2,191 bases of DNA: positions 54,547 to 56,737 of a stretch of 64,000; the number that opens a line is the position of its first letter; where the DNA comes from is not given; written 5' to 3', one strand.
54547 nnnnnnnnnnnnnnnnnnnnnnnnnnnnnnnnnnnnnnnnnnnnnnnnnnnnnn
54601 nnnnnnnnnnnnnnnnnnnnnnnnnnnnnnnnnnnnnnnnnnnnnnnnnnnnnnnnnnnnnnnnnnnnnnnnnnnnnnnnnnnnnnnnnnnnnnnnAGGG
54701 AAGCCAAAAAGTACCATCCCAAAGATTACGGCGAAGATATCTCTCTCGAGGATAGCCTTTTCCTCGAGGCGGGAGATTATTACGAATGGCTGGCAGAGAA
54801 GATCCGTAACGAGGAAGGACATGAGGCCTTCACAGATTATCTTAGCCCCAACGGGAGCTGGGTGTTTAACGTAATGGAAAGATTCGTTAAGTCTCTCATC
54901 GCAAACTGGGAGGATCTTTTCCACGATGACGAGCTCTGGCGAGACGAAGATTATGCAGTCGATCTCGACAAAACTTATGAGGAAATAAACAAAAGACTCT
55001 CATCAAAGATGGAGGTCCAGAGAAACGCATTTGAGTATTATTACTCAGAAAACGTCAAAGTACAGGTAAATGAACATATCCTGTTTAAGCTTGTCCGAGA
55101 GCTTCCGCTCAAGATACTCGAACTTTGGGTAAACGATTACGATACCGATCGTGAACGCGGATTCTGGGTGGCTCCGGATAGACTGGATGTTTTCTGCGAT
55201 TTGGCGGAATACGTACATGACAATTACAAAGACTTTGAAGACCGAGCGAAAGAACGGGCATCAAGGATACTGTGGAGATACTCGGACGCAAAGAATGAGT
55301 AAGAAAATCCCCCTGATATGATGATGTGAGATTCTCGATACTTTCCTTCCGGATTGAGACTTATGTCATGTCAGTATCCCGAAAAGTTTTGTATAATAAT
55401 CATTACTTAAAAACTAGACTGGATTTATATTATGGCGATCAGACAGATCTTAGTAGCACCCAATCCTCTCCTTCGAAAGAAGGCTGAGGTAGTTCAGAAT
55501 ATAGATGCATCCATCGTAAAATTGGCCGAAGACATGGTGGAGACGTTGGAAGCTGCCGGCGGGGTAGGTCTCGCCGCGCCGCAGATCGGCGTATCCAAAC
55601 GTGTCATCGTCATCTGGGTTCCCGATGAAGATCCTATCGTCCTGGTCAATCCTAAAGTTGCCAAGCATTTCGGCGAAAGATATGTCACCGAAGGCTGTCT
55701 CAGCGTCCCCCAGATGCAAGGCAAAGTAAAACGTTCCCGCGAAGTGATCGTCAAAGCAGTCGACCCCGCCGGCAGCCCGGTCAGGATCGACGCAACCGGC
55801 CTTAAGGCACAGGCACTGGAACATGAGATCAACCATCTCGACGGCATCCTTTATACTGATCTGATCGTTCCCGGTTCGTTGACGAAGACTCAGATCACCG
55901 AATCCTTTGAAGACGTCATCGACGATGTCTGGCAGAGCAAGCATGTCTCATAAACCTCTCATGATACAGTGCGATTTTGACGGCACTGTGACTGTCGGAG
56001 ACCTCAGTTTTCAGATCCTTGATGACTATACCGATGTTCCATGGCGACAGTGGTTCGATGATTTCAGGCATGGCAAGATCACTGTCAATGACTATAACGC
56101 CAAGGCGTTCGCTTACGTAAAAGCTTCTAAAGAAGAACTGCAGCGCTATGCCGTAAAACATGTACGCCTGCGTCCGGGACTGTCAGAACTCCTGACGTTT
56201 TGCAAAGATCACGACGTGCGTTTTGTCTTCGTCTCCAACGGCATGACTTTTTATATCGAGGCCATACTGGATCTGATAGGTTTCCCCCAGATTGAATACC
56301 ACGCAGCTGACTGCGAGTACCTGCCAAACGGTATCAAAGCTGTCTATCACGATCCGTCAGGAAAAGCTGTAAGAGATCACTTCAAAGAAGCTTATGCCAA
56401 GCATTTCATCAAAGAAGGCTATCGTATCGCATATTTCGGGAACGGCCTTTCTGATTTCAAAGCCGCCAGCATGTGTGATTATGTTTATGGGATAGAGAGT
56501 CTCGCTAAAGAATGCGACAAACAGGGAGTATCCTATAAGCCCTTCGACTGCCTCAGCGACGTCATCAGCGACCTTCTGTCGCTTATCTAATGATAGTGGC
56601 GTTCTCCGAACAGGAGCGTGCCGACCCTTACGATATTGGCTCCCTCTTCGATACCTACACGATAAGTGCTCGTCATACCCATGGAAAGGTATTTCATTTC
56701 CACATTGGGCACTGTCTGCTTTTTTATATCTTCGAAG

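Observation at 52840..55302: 820-aa cytoplasmic repeat protein with duplicated N- and C-terminal modules bracketing about 11-12 DUF4116-like repeats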

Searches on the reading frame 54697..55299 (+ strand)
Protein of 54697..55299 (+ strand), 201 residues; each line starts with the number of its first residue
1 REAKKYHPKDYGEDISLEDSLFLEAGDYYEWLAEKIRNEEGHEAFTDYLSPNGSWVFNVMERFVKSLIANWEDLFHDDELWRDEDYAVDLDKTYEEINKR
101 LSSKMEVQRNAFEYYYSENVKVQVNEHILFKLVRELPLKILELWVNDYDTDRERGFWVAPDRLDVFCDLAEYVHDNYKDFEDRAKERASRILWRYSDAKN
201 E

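Call 17: find_homologous_proteins(query=window:54697-55299:+, max_evalue=0.001)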
Query window:54697-55299:+ (201 aa): 3 proteins with E <= 0.001 among 46 candidates.
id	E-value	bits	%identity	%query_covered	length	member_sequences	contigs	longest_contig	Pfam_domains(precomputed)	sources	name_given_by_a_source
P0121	2.6e-88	313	73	96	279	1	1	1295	-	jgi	jgi:hypothetical protein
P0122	2.5e-54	202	68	66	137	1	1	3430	-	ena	-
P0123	3.0e-46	176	70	57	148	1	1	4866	-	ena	-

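Call 23: search_solved_structures(query=A2, max_evalue=10)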
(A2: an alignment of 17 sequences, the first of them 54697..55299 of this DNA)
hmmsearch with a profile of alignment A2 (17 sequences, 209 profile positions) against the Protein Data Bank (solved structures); distinct sequences matched with E-value up to 10: 0.

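Call 30: search_protein_representatives(alignment_id=A2)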
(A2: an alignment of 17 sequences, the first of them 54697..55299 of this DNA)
Query: 17 sequences, 209 profile positions. Proteins with E-value up to 0.001 (for the whole library): 42; up to 1e-10: 28; up to 1e-30: 6. The best 42 are listed.
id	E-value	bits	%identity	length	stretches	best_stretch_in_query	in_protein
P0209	3.5e-96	337.1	-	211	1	1-208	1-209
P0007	3.8e-77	274.9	-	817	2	6-207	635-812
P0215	3.5e-47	177.0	-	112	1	1-111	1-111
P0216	1.8e-39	151.8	-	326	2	5-140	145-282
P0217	1.4e-38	148.8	-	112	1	114-209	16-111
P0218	7.8e-34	133.4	-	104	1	109-209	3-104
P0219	1.3e-30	122.9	-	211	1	1-208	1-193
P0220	1.4e-28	116.2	-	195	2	5-140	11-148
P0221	2.0e-28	115.7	-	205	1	2-208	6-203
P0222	1.8e-27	112.6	-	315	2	5-136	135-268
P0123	1.8e-26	109.3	-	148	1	64-205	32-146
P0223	2.0e-26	109.2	-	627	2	2-140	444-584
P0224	2.1e-26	109.1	-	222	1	4-208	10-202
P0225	3.5e-23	98.6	-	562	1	1-209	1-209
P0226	2.1e-21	92.8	-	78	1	1-65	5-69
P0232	2.3e-14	69.8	-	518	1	37-201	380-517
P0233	3.9e-14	69.0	-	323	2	6-143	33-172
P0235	6.6e-14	68.3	-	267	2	55-126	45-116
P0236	1.1e-12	64.3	-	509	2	40-132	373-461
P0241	2.8e-09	53.2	-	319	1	4-140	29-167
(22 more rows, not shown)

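Call 31: search_protein_families(library=pfam, proteins=[P0216, P0222, P0225, P0232, P0236, P0233, P0241, P0235, P0223, P0224], max_evalue=0.01)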
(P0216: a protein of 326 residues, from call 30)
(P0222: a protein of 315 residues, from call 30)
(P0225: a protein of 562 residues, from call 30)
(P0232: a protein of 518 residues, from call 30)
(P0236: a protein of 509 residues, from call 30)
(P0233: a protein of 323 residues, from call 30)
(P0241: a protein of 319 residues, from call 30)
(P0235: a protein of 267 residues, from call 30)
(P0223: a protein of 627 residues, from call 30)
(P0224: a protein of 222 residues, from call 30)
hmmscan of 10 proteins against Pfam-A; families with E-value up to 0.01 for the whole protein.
P0216 (326 aa): 0 families

P0222 (315 aa): 0 families

P0225 (562 aa): 1 family
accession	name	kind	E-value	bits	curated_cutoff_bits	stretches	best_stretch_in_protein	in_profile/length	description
PF13475.11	DUF4116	-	1.4e-77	255.5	24.9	8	426-474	1-49/49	Domain of unknown function (DUF4116)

P0232 (518 aa): 1 family
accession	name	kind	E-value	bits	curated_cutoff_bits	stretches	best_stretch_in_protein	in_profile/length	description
PF08238.18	Sel1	-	5.9e-50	166.4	30.7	7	201-235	1-35/36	Sel1 repeat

P0236 (509 aa): 2 families
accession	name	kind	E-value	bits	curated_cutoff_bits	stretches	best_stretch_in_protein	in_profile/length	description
PF08238.18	Sel1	-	1.9e-48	161.6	30.7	6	199-234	1-36/36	Sel1 repeat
PF23310.1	TPR_27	-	0.0062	16.6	27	0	81-132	16-64/110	Plant tetratrico peptide repeats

P0233 (323 aa): 0 families

P0241 (319 aa): 0 families

P0235 (267 aa): 0 families

P0223 (627 aa): 1 family
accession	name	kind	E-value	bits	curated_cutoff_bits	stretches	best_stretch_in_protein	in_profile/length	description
PF13475.11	DUF4116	-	1.9e-67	223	24.9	5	213-262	1-49/49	Domain of unknown function (DUF4116)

P0224 (222 aa): 0 families

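Call 41: predict_structure(alignment_id=A3)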
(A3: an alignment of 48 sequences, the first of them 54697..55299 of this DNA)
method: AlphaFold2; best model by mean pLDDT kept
length: 201 residues; sequences in the alignment: 48
mean_pLDDT: 92.0   pTM: 0.88
mean pLDDT of the five models: 92.0, 91.3, 91.0, 90.5, 90.5
residues with pLDDT >= 90: 152; 70-90: 41; 50-70: 7; < 50: 1
segments of 3 or more residues with pLDDT < 50: none
pLDDT, mean of each block of 10 residues (from residue 1): 72 94 97 97 97 96 97 87 88 97 97 81 98 87 85 87 97 98 98 90 68
secondary structure, 60 per line:
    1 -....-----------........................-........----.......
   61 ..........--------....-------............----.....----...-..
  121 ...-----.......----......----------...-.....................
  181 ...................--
elements in order: H2-5 H17-40 H42-49 H54-70 H79-82 H90-101 E106-110 E119-123 E129-135 E140-145 E156-158 H160-199

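Call 44: fold_search(model_id=the predicted structure, library=pdb)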
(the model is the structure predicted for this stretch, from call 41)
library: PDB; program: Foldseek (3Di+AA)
matches with E <= 10: 176; with E <= 0.001: 0
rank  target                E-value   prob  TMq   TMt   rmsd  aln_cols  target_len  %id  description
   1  4lmg_D                3.8e-01  0.16  0.18  0.27  14.4       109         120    8  Crystal structure of AFT2 in complex with DNA (released 2014-03-05)
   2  4lmg_B                4.2e-01  0.16  0.20  0.29  14.2       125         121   10  Crystal structure of AFT2 in complex with DNA (released 2014-03-05)
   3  6edz_D                6.3e-01  0.04  0.12  0.05  21.4       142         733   12  Crystal structure of Mycobacterium tuberculosis ICL2 in complex with acetyl-CoA, form I (released 2019-08-14)
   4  4lmg_A                6.6e-01  0.13  0.19  0.28  14.6       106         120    8  Crystal structure of AFT2 in complex with DNA (released 2014-03-05)
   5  6aq3_F                7.4e-01  0.06  0.16  0.18  15.8       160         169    9  Crystal structure of a trafficking protein particle complex subunit 3 from Naegleria fowleri covalently bound to palmi (released 2017-08-30)
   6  4tma_F                7.4e-01  0.05  0.16  0.12  12.8       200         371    8  Crystal structure of gyrase bound to its inhibitor YacG (released 2014-07-23)
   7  9b85_N                8.8e-01  0.13  0.30  0.22  18.5       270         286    7  Cryo-EM structure of human dynactin complex bound to Chlamydia effector Dre1 (released 2025-04-16)
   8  8ow1_N                1.4e+00  0.06  0.17  0.11  12.9       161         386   14  Cryo-EM structure of the yeast Inner kinetochore bound to a CENP-A nucleosome. (released 2023-08-09)
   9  8txf_A                1.4e+00  0.04  0.15  0.11  17.6       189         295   10  AvrB bound with RIN4 C-NOI motif (released 2024-02-28)
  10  22tu_DH               1.5e+00  0.03  0.15  0.05  21.8       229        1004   10  Human 80S ribosome in complex with DHX29 (released 2026-04-01)
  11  3imo_D                1.5e+00  0.21  0.28  0.43  12.2       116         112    7  Structure from the mobile metagenome of Vibrio cholerae. Integron cassette protein VCH_CASS14 (released 2009-08-25)
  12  2lra_MODEL_1_A        1.5e+00  0.12  0.18  0.37   9.6        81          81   12  NMR Structure of Signal Sequence Deleted (SSD) Rv0603 Protein from Mycobacterium tuberculosis without N-termin (released 2013-05-22)
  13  1nh1                  1.5e+00  0.03  0.18  0.13  17.3       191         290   12  Crystal Structure of the Type III Effector AvrB from Pseudomonas syringae. (released 2004-03-09)
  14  9f91_I                1.6e+00  0.07  0.13  0.26  11.8        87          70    9  Crystal structure of a designed Respiratory Syncytial Virus immunogen in complex with RSV90 fab (released 2025-05-21)
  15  9v9n_A                1.6e+00  0.03  0.14  0.06  15.3       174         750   14  Cryo-EM structure of KICSTOR CCC complex (state 5) (released 2025-11-12)
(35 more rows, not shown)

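Call 49: fold_search(model_id=the predicted structure, library=viral)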
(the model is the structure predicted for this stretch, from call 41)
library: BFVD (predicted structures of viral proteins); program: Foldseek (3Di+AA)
matches with E <= 10: 641; with E <= 0.001: 0
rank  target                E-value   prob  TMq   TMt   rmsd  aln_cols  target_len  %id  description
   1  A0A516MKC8            2.3e-02  0.57  0.21  0.27  15.4       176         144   12  (no name in the UniProt tables at hand)
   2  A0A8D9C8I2            2.6e-02  0.60  0.20  0.26  14.3       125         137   15  Uncharacterized protein [uncultured marine phage]
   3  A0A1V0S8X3            2.7e-02  0.41  0.25  0.20  15.8       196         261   13  Uncharacterized protein [Catovirus CTV1]
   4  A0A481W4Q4            3.6e-02  0.30  0.22  0.15  19.8       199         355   10  Uncharacterized protein [Pseudomonas phage Psa21]
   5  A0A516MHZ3            6.7e-02  0.25  0.20  0.27  14.3       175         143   10  (no name in the UniProt tables at hand)
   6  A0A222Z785            7.6e-02  0.41  0.19  0.31  16.9       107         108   14  (no name in the UniProt tables at hand)
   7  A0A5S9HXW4            8.0e-02  0.33  0.23  0.28  16.0       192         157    9  Uncharacterized protein [Tenacibaculum phage PTm5]
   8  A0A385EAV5            8.5e-02  0.90  0.31  0.52   4.7       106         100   17  Uncharacterized protein [Caulobacter phage CcrPW]
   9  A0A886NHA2            9.5e-02  0.60  0.24  0.27  11.1       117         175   11  (no name in the UniProt tables at hand)
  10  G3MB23                1.0e-01  0.98  0.33  0.46   5.3       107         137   12  Gp643 [Bacillus phage G]
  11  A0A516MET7            1.1e-01  0.33  0.19  0.22  13.8       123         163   12  (no name in the UniProt tables at hand)
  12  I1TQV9                1.3e-01  0.44  0.28  0.17  16.7       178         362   11  (no name in the UniProt tables at hand)
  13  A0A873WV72            1.3e-01  0.18  0.21  0.24  15.7       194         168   12  Uncharacterized protein [Klebsiella phage Miami]
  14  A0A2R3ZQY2            1.6e-01  0.35  0.23  0.29  14.2       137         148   10  (no name in the UniProt tables at hand)
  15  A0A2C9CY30            1.8e-01  0.28  0.23  0.28  17.5       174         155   13  Uncharacterized protein [Yersinia phage fHe-Yen9-04]
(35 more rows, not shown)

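Call 52: find_related_loci(query=A4, collection=genome_contigs, flank=8000)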
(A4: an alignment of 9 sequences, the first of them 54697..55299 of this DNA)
Query A4 (201 aa) in genome_contigs; peptide patterns used: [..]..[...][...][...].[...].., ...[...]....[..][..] (x = any residue, [..] = any of these).
79 stretches matched a pattern; 29 encode a relative of the query (tblastn E <= 1e-3); 29 distinct loci.
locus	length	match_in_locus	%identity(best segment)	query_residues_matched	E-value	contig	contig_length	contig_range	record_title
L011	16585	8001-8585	74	1-195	7e-99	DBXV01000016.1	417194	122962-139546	MAG TPA_asm: Myxococcales bacterium UBA1203 UBA1203_contig_2558, whole genome shotgun sequence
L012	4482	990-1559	67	1-192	1e-83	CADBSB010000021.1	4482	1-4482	MAG: uncultured Ruminococcus sp. isolate RUG14256 genome assembly, contig: RUG14256_asm_21, whole genome shotgun sequenc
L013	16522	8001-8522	56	18-191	4e-62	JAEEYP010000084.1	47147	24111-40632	MAG: Clostridiales bacterium isolate Tb.RUG.63 k141_9327333_flag=0_multi=20.0124_len=47147, whole genome shotgun sequenc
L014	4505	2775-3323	46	15-196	3e-50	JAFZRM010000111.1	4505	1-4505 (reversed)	MAG: Clostridia bacterium isolate RGIG8031 Water_buffalos_Rumen-1__c581514, whole genome shotgun sequence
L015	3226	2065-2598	46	15-191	8e-50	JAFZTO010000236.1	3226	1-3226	MAG: Clostridia bacterium isolate RGIG8085 Water_buffalos_Rumen-2__c2945337, whole genome shotgun sequence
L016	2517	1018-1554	46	19-196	3e-48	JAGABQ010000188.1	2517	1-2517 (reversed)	MAG: Clostridia bacterium isolate RGIG8295 Water_buffalos_Rumen.Co__c7134777, whole genome shotgun sequence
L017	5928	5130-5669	46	12-191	4e-48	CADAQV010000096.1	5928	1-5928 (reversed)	MAG: uncultured Lachnospiraceae bacterium isolate RUG13537 genome assembly, contig: RUG13537_asm_96, whole genome shotgu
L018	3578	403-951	44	15-196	2e-47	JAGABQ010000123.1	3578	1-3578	MAG: Clostridia bacterium isolate RGIG8295 Water_buffalos_Rumen.Co__c4490803, whole genome shotgun sequence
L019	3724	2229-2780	45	13-196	1e-47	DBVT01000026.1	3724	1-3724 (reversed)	MAG TPA_asm: Mageeibacillus sp. UBA1257 UBA1257_contig_657404, whole genome shotgun sequence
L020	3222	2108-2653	46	15-196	5e-47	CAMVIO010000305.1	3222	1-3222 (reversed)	MAG TPA_asm: uncultured Selenomonadales bacterium isolate SRR8387721_bin.66_metaWRAP_v1.3_MAG genome assembly, contig: E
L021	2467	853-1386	48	14-191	1e-46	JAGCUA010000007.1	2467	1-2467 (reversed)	Bacterium isolate RGIG10122 Yak_Rumen-4__c312993, whole genome shotgun sequence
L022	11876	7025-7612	43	4-197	7e-46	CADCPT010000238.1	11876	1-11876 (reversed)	MAG: uncultured Ruminococcus sp. isolate RUG14860 genome assembly, contig: RUG14860_asm_238, whole genome shotgun sequen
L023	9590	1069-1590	45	18-191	6e-46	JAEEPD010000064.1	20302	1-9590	MAG: Bacillota bacterium isolate Tb.RUG.302 NODE_1698866_length_20302_cov_0.877423, whole genome shotgun sequence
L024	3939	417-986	43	1-191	2e-44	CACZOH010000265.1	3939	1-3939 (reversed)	MAG: uncultured Ruminococcus sp. isolate RUG12800 genome assembly, contig: RUG12800_asm_265, whole genome shotgun sequen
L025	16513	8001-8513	47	21-191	2e-44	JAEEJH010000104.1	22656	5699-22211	MAG: Clostridiales bacterium isolate Tb.RUG.165 k141_6964853_flag=0_multi=20.0003_len=22656, whole genome shotgun sequen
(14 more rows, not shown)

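Call 67: find_encoding_contigs(protein=P0232, flank=5000, max_places=2)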
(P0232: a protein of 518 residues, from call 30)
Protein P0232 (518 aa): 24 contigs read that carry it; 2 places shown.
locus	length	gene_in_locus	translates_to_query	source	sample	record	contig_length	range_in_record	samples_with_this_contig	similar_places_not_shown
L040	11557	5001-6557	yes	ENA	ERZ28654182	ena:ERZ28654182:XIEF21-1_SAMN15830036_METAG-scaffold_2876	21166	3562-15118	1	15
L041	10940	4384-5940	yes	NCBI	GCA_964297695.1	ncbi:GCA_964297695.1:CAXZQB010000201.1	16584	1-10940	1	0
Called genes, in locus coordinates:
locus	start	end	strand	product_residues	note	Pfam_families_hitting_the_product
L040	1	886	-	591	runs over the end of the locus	PF09820:AAA-ATPase_like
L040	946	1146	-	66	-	PF02597:ThiS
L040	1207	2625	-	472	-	PF01235:Na_Ala_symp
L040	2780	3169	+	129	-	PF12675:DUF3795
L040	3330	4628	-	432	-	PF01142:TruD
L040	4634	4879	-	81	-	PF13656:RNA_pol_L_2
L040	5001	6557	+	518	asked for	PF08238:Sel1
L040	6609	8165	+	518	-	PF00270:DEAD, PF04851:ResIII, PF21210:RNA_helicase_helical, PF00271:Helicase_C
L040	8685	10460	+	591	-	PF04675:DNA_ligase_A_N, PF01068:DNA_ligase_A_M, PF04679:DNA_ligase_A_C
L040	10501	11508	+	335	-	PF01758:SBF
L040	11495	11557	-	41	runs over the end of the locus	-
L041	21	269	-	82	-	PF09820:AAA-ATPase_like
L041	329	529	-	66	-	PF02597:ThiS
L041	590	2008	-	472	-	PF01235:Na_Ala_symp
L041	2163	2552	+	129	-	PF12675:DUF3795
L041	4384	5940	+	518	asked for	PF08238:Sel1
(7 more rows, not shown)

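Call 68: find_encoding_contigs(protein=P0233, flank=5000, max_places=2)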
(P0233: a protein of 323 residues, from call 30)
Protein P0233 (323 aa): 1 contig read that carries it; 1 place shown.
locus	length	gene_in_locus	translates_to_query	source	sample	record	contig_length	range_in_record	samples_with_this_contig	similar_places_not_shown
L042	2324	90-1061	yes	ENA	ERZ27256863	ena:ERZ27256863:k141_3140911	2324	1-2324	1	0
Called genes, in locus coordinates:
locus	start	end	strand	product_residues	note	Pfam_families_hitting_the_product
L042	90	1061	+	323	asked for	-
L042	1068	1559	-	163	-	PF00929:RNase_T, PF16473:Rv2179c-like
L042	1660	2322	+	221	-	?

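Call 69: search_protein_families(library=pfam, alignment_id=A3, max_evalue=1)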
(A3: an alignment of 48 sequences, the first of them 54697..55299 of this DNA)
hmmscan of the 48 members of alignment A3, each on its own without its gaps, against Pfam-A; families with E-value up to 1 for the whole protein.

A. member 1, window:54697-55299:+ (201 aa): 0 families

B. families by the number of members that match (of 48 scanned): 14 families
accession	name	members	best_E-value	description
PF12893.14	Lumazine_bd_2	4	0.0065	Putative lumazine-binding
PF25295.1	TPR_IFT122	1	0.0048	IFT122, TPR domain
PF25564.1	DUF7933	1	0.021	Domain of unknown function (DUF7933)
PF04380.18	BMFP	1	0.024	Membrane fusogenic activity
PF09414.15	RNA_ligase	1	0.03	RNA ligase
PF14208.11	DUF4320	1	0.064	Domain of unknown function (DUF4320)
PF25146.1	GH3_N_vert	1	0.083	Vertebrate GH3, N-terminal domain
PF14526.11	Cass2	1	0.12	Integron-associated effector binding protein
PF16036.10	Chalcone_3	1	0.14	Chalcone isomerase-like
PF22729.1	NCH3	1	0.18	NACHT C-terminal Helical domain 3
PF19897.4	DUF6370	1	0.25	Family of unknown function (DUF6370)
PF00732.25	GMC_oxred_N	1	0.3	GMC oxidoreductase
PF14278.11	TetR_C_8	1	0.33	Transcriptional regulator C-terminal region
PF21775.3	PutA_1st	1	0.39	PutA, RHH domain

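Call 70: search_solved_structures(query=A3, max_evalue=10)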
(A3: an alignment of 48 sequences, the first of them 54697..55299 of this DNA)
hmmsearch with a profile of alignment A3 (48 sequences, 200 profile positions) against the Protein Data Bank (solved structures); distinct sequences matched with E-value up to 10: 0.

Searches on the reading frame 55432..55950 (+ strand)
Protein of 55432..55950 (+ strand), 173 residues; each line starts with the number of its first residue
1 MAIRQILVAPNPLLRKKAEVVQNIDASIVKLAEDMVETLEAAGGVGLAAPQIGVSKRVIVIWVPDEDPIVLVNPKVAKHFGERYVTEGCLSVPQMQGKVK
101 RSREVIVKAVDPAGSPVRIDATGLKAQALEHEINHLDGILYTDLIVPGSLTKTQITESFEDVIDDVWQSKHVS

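Call 74: search_protein_families(library=pfam, proteins=[window:55432-55950:+], max_evalue=0.001)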
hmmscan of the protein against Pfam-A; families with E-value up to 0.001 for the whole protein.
window:55432-55950:+ (173 aa): 1 family
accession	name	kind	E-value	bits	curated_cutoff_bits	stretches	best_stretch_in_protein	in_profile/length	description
PF01327.26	Pep_deformylase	-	2.1e-43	148.1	22.8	1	3-146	1-151/156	Polypeptide deformylase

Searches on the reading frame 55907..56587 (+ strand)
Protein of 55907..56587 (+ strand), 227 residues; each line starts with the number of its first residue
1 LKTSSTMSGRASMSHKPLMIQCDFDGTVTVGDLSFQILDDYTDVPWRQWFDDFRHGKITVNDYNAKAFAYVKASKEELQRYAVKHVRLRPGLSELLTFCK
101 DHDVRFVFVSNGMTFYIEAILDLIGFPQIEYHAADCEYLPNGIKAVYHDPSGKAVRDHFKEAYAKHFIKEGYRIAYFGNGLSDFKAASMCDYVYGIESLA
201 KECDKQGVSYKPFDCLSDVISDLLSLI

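Call 74: search_protein_families(library=pfam, proteins=[window:55907-56587:+], max_evalue=0.001)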
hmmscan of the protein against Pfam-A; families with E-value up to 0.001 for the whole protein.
window:55907-56587:+ (227 aa): 2 families
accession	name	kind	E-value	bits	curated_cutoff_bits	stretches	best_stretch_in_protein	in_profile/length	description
PF12710.13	HAD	-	2e-12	48.3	27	1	22-187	3-188/189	haloacid dehalogenase-like hydrolase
PF00702.32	Hydrolase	-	0.00025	22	26.4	1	39-188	38-188/191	haloacid dehalogenase-like hydrolase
